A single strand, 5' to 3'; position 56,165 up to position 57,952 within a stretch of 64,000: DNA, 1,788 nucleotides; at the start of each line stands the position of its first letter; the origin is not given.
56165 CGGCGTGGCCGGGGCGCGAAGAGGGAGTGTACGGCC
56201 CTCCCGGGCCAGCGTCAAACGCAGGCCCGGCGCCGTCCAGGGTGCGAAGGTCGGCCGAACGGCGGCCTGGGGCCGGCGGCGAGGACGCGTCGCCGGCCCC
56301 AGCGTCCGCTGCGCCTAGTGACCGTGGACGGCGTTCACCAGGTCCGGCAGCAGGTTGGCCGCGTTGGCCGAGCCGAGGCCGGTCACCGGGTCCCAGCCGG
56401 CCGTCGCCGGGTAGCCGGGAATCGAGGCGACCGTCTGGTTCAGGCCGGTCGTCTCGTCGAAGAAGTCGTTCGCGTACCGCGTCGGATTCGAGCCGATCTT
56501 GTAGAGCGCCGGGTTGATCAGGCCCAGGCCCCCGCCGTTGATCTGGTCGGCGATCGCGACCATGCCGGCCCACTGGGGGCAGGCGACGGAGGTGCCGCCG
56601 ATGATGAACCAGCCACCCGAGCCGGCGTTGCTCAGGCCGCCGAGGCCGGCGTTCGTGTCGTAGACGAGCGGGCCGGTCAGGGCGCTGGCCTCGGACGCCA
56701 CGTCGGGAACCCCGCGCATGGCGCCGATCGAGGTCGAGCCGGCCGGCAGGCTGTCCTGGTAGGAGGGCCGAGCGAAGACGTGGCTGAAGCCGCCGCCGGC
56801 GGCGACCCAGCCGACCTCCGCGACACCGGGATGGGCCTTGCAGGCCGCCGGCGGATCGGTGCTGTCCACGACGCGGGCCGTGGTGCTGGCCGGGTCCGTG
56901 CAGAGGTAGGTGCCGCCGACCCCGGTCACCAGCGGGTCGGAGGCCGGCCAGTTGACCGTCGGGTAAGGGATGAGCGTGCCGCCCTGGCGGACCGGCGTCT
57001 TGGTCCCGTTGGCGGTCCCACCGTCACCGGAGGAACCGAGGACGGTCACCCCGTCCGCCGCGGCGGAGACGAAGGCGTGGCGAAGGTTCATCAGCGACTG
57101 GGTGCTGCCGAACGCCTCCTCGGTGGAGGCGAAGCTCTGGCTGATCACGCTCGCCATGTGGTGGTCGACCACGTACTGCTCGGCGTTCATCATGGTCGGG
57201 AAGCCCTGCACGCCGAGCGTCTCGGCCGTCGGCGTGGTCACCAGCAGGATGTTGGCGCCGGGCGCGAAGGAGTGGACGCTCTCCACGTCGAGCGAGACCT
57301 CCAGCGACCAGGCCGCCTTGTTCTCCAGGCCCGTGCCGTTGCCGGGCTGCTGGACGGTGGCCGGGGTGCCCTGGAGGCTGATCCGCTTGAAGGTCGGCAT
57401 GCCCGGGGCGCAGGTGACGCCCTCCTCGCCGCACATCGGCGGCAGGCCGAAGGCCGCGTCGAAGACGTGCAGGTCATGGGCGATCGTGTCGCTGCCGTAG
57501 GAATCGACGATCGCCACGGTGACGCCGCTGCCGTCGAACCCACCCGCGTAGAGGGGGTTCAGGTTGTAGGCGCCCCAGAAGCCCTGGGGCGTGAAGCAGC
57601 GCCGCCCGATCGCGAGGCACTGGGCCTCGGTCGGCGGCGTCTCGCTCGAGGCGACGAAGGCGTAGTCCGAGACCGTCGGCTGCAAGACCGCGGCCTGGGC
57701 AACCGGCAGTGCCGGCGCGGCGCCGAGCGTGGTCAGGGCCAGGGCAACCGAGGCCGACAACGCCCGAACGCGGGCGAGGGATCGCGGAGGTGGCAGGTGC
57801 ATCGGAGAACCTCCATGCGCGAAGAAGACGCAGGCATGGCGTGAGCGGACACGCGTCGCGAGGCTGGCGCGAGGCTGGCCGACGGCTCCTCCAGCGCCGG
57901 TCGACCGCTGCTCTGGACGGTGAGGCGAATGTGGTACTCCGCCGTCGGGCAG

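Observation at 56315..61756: ECF sigma factor plus membrane anti-sigma with a ~950-aa BNR/Asp-box beta-propeller ectodomain, followed by a secreted S8/S53 peptidase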

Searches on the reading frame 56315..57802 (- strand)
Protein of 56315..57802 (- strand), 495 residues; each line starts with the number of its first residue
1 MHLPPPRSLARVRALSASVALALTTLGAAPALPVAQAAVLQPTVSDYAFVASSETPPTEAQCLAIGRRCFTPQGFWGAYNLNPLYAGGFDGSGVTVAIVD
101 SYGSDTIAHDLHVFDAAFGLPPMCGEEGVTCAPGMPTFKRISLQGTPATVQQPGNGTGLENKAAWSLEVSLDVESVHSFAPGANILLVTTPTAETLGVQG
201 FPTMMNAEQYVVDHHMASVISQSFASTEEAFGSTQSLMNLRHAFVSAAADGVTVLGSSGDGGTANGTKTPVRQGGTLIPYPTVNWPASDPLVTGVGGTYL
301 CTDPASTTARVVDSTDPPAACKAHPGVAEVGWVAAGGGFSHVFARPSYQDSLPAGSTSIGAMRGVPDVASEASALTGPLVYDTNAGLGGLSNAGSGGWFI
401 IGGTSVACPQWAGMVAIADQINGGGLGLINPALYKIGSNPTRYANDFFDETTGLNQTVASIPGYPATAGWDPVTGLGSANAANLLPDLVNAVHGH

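Call 3: search_protein_families(library=pfam, proteins=[window:56315-57802:-], max_evalue=0.01)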
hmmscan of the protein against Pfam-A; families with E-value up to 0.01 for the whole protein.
window:56315-57802:- (495 aa): 0 families

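Call 4: search_protein_families(library=ncbifam, proteins=[window:56315-57802:-], max_evalue=0.01)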
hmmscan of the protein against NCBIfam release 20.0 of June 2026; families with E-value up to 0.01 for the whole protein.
window:56315-57802:- (495 aa): 0 families

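Call 9: search_solved_structures(query=window:56318-57802:-, max_evalue=0.01, show_alignments=1)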
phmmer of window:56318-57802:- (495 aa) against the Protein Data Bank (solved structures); distinct sequences matched with E-value up to 0.01: 17.
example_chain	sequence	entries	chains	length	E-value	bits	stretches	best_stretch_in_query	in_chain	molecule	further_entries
1t1g_A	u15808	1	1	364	8.5e-23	84.3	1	167-489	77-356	kumamolisin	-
1gt9_1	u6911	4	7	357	2e-22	83.1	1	167-487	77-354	KUMAMOLYSIN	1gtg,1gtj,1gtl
1t1i_A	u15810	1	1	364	4.6e-22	81.9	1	167-489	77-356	kumamolisin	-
1t1e_A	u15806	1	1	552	2.3e-21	79.6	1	154-489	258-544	kumamolisin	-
1sio_A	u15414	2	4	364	5.9e-20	74.9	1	148-489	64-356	kumamolisin-As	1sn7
4ne7_A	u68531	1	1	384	1.6e-19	73.5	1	166-489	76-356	Kumamolisin-As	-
1siu_A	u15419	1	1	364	2e-19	73.2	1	148-489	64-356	kumamolisin-As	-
1zvj_A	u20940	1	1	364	3.4e-19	72.4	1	148-489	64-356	kumamolisin-As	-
1zvk_A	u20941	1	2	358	1.1e-18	70.8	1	148-488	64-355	kumamolisin-As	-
3ee6_A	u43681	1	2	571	2.3e-14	56.5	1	158-491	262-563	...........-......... 1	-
3edy_A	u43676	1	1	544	7.7e-14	54.8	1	158-490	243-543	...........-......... 1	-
1ga1_A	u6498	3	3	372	2e-11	46.8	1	166-485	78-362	SERINE-CARBOXYL PROTEINASE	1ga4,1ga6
1nlu_A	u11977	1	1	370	2.1e-11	46.8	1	166-484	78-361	SEDOLISIN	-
6m8w_A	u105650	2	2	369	2.1e-11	46.7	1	166-484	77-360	SEDOLISIN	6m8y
6m9c_A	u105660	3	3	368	2.1e-11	46.7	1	166-484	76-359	SEDOLISIN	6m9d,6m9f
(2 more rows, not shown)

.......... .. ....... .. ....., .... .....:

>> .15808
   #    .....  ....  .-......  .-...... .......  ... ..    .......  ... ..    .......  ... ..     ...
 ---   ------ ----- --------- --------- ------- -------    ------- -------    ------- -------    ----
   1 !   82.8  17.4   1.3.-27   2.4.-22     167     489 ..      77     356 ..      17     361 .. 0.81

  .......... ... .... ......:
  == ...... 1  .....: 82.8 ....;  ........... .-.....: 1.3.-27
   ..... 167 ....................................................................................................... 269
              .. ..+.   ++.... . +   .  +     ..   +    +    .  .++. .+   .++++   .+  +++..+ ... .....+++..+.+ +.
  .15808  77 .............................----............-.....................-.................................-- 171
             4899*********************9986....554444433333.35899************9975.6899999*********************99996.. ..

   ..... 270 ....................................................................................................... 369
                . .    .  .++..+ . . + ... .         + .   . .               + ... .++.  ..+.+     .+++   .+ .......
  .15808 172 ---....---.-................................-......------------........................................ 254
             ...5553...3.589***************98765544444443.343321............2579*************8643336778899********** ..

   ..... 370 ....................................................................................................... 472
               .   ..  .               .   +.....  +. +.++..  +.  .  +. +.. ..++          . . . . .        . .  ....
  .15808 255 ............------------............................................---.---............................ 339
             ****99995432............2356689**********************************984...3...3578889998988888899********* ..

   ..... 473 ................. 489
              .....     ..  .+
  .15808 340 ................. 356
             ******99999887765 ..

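Call 50: search_protein_families(library=pfam, proteins=[window:56318-57802:-], max_evalue=10)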
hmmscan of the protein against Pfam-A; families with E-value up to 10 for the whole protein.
window:56318-57802:- (495 aa): 1 family
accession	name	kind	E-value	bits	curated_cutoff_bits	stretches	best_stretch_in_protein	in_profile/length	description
PF15192.11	TMEM213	-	0.046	14.4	27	1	317-343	29-55/79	TMEM213 family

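Call 51: find_homologous_proteins(query=window:56318-57802:-, max_evalue=1e-10)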
Query window:56318-57802:- (495 aa): 6862 proteins with E <= 1e-10 among 8000 candidates; the best 120 are listed.
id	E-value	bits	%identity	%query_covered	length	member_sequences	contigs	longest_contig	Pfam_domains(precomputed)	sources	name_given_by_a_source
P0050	0.0e+0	1107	100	100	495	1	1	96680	-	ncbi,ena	-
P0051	3.3e-256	869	79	99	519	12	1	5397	-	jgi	jgi:subtilase family serine protease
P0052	3.5e-248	843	81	92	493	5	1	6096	-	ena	-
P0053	6.2e-246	835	75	99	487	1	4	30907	-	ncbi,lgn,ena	-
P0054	6.9e-245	832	78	92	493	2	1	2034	-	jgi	jgi:subtilase family serine protease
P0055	1.3e-244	831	79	92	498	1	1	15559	-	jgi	jgi:subtilase family serine protease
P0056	2.5e-244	830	76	99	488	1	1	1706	-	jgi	jgi:subtilase family serine protease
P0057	3.3e-244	830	79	92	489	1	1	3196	-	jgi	jgi:subtilase family serine protease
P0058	1.9e-242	824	76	98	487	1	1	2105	-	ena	-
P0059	2.4e-242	823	74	100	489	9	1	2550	-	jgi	jgi:subtilase family serine protease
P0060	3.8e-242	823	76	99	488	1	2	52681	-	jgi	jgi:subtilase family serine protease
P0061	9.6e-242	821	79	93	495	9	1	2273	-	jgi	jgi:subtilase family serine protease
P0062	1.9e-241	820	74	100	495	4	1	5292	-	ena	-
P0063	6.9e-241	819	74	100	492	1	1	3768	-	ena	-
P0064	1.1e-240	818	78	91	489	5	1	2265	PF00082.28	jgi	jgi:subtilase family serine protease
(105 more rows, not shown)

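Call 53: find_encoding_contigs(protein=P0053, flank=7000, max_places=2)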
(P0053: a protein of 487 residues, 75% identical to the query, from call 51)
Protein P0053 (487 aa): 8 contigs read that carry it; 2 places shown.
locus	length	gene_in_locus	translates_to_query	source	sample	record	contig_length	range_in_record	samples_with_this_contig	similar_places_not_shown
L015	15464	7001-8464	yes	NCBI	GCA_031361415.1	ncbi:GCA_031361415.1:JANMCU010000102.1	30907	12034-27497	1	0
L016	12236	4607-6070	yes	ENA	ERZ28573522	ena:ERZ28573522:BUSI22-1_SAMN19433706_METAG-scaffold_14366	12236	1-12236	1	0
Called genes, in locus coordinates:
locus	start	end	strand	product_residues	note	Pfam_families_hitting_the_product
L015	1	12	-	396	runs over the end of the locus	PF13500:AAA_26, PF07085:DRTGG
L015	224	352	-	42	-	-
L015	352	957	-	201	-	-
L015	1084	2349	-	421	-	PF02812:ELFV_dehydrog_N, PF00208:ELFV_dehydrog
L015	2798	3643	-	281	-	PF02645:DegV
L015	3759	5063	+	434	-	PF07690:MFS_1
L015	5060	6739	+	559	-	PF01019:G_glu_transpept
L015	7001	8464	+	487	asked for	-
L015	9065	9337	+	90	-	-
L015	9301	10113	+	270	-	PF03591:AzlC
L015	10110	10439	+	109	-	PF05437:AzlD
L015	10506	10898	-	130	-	PF01042:Ribonuc_L-PSP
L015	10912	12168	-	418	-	PF01546:Peptidase_M20, PF07687:M20_dimer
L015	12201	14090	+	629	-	PF08245:Mur_ligase_M, PF02875:Mur_ligase_C (weak)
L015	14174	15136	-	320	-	PF02558:ApbA, PF03807:F420_oxidored (faint), PF08546:ApbA_C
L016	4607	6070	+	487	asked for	-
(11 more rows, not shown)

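Call 54: find_encoding_contigs(protein=P0060, flank=7000, max_places=2)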
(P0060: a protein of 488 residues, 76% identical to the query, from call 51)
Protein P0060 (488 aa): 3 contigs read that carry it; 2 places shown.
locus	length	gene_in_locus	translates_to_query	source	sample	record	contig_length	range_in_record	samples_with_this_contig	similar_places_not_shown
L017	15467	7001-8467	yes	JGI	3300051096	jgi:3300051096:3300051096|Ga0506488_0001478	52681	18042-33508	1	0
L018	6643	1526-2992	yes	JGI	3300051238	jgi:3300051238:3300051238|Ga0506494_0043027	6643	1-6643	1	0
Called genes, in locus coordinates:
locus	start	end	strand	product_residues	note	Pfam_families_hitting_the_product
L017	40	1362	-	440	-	PF05221:AdoHcyase, PF00670:AdoHcyase_NAD, PF02826:2-Hacid_dh_C (weak)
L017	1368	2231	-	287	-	PF00583:Acetyltransf_1, PF13508:Acetyltransf_7 (faint), PF08445:FR47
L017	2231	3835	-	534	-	PF01008:IF-2B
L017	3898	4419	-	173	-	PF00156:Pribosyltran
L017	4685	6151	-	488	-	PF07690:MFS_1, PF00083:Sugar_tr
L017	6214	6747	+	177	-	PF03473:MOSC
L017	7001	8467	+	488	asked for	-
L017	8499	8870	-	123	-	PF12647:RNHCP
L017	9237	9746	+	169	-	-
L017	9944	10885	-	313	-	PF00296:Bac_luciferase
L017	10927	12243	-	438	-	PF00595:PDZ, PF13180:PDZ_2 (weak), PF17820:PDZ_6, PF03572:Peptidase_S41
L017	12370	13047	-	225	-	PF13761:DUF4166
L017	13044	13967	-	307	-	PF13781:DoxX_3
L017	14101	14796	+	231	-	-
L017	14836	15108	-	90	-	-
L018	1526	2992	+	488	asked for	-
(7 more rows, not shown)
